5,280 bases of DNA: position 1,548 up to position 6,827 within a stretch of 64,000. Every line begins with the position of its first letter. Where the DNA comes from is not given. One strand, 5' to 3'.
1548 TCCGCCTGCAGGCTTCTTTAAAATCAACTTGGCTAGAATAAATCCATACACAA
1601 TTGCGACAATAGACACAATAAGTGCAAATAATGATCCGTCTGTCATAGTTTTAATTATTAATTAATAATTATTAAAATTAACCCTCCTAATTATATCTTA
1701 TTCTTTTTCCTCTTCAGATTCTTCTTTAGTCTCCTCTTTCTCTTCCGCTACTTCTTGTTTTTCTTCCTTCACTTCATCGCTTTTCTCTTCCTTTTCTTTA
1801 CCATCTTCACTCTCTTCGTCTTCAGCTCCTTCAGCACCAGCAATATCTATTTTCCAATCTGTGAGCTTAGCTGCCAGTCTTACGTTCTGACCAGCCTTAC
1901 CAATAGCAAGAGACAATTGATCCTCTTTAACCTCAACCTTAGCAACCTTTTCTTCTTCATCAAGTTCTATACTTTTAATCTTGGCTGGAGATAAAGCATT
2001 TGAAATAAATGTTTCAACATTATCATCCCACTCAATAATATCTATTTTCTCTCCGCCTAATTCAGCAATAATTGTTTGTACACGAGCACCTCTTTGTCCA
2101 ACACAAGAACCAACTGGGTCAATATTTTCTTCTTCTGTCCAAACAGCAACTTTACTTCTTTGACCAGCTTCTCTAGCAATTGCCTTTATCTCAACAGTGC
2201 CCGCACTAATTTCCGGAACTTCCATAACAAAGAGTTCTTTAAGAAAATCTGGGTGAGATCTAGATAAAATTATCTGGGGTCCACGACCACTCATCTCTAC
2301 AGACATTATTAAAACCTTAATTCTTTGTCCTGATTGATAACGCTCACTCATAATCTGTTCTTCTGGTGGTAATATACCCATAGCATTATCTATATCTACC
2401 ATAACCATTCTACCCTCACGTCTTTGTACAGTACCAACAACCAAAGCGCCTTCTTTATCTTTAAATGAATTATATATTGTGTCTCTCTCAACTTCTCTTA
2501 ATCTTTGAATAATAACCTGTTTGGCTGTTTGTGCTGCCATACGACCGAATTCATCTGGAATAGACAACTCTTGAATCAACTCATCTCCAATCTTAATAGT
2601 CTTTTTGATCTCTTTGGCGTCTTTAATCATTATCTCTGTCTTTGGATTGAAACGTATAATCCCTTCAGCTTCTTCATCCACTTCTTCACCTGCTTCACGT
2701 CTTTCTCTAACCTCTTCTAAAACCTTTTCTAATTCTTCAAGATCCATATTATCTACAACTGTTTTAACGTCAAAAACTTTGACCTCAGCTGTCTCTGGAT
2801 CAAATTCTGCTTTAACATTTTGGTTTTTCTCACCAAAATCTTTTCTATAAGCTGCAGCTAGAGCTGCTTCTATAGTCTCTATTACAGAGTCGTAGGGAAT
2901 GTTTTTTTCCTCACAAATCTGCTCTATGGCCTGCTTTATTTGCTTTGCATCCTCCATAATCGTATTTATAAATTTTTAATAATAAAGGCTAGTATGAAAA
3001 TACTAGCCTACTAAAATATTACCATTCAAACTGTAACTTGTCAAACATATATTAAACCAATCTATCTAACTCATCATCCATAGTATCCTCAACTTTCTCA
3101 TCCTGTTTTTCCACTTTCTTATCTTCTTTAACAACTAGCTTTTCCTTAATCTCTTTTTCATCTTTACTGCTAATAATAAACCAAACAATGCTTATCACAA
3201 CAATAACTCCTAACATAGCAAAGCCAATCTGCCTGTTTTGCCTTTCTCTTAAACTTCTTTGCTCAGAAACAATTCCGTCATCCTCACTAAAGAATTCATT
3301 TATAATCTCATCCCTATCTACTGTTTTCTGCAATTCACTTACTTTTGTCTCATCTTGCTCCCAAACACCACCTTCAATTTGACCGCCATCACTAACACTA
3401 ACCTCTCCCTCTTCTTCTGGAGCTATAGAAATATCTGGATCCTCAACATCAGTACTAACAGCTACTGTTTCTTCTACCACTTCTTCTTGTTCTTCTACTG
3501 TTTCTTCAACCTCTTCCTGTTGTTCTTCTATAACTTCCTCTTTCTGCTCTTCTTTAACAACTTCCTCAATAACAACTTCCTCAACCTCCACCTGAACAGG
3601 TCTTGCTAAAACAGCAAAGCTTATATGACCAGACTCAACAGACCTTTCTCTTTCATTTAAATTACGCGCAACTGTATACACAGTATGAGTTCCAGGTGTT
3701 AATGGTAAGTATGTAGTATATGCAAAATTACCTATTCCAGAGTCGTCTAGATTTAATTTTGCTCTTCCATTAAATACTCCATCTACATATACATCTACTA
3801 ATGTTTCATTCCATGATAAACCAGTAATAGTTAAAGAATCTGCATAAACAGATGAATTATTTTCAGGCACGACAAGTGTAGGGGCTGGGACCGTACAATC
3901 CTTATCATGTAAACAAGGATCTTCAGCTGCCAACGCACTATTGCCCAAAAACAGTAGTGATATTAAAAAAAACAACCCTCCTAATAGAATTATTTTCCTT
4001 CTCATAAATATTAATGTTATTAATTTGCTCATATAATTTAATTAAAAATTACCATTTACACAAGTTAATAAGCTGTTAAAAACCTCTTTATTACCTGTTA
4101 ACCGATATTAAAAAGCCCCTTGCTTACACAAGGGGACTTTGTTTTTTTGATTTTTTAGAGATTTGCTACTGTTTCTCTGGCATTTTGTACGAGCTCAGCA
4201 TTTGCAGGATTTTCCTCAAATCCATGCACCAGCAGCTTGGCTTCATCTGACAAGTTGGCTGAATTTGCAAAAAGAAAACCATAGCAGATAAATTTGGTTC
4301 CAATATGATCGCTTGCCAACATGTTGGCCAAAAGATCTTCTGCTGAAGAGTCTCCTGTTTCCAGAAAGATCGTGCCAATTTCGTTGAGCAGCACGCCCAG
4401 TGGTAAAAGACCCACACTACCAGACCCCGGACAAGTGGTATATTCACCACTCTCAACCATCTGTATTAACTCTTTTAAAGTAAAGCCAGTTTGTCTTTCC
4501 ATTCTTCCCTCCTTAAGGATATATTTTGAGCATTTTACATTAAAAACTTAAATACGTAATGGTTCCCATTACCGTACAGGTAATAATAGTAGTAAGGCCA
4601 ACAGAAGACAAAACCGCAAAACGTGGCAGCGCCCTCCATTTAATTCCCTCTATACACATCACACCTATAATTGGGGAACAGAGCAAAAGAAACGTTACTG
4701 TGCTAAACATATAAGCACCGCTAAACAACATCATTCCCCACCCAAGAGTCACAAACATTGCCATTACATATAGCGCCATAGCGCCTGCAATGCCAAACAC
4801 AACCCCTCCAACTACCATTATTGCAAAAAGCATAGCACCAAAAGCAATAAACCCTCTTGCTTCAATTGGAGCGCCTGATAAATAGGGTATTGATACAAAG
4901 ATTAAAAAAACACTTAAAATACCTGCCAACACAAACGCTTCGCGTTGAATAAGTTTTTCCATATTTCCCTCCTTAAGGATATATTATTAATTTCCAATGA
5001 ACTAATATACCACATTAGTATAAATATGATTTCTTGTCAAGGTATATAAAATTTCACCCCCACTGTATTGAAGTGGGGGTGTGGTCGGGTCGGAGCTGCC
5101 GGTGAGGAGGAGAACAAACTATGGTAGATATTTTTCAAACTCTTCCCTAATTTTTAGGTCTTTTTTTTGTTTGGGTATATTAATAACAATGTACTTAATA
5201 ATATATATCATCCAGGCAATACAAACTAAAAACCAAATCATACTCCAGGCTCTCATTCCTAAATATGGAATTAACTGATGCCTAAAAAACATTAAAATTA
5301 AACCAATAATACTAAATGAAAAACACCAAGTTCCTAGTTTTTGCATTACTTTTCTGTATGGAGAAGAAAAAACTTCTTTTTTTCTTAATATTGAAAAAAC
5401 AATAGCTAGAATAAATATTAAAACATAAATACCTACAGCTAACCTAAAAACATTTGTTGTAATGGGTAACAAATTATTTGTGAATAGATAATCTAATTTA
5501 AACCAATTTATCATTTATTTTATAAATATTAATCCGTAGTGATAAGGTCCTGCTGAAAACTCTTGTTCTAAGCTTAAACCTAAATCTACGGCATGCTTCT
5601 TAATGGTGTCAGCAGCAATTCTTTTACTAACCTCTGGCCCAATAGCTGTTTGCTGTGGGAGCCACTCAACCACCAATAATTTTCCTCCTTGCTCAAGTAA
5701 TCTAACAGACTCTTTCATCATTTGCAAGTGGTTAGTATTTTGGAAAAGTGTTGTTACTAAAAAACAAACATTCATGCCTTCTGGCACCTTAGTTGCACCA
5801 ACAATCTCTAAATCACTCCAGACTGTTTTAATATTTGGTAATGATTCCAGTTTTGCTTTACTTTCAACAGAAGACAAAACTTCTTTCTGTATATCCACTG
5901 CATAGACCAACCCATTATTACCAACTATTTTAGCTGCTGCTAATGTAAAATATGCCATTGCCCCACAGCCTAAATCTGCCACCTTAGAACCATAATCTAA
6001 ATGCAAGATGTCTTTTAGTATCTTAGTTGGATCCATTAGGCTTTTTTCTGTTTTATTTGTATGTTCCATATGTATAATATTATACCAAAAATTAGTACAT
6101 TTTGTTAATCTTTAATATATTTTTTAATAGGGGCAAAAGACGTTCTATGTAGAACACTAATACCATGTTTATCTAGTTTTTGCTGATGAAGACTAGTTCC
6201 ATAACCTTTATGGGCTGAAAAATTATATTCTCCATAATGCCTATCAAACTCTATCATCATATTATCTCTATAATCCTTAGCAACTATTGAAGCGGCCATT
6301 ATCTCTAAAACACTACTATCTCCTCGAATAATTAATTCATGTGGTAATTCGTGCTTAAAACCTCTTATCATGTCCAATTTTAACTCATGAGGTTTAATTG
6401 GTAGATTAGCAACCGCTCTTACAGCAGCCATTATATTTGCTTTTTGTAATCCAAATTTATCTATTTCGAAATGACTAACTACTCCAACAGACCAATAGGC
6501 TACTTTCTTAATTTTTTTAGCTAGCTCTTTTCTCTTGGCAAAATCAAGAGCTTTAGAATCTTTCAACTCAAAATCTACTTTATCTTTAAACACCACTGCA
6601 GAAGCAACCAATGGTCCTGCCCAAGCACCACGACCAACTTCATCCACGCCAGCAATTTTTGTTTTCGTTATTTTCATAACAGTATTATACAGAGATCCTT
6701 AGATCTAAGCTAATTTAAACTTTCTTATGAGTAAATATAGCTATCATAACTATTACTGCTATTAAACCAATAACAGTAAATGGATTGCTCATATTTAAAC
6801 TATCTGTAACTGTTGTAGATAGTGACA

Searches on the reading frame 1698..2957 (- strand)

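Call 74: search_protein_families(library=pfam, proteins=[window:1698-2957:-])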
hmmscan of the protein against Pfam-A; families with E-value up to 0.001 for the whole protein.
window:1698-2957:- (419 aa): 2 families
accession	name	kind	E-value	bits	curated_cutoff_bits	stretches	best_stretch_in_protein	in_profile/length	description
PF08529.16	NusA_N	-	3.8e-31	108.2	23.8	1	7-159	2-119/119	NusA N-terminal domain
PF13184.12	KH_5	-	6.7e-29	100.3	27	1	264-331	1-68/69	NusA-like KH domain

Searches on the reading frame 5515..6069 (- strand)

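Call 74: search_protein_families(library=pfam, proteins=[window:5515-6069:-])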
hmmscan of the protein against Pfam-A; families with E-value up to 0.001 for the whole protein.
window:5515-6069:- (184 aa): 6 families
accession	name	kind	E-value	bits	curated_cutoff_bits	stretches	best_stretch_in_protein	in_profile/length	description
PF01209.24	Ubie_methyltran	-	6.4e-08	32.7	20.1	1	21-136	42-154/233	ubiE/COQ5 methyltransferase family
PF13847.12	Methyltransf_31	-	7.7e-08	32.6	27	1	27-135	4-111/145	Methyltransferase domain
PF13649.12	Methyltransf_25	-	3.2e-07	31.4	27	1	30-129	1-97/97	Methyltransferase domain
PF05175.20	MTS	-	3.5e-07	30.5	23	1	15-135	20-140/170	Methyltransferase small domain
PF08241.18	Methyltransf_11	-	2.1e-06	28.7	21.2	1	32-133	2-95/95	Methyltransferase domain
PF01135.25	PCMT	-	4.7e-05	23.7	20.3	1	19-86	66-132/210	Protein-L-isoaspartate(D-aspartate) O-methyltransferase (PCMT)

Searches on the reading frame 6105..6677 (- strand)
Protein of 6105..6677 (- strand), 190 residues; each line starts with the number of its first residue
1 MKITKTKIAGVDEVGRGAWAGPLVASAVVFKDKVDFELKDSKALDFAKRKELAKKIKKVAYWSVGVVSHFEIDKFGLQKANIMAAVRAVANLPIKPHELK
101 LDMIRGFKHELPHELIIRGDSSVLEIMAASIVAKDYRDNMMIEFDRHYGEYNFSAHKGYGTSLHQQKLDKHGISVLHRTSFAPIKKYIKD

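Call 74: search_protein_families(library=pfam, proteins=[window:6105-6677:-])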
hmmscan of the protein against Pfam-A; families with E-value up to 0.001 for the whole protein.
window:6105-6677:- (190 aa): 1 family
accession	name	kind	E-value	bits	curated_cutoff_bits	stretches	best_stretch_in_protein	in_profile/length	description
PF01351.25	RNase_HII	-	8.9e-32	111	25.8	1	9-182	1-197/199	Ribonuclease HII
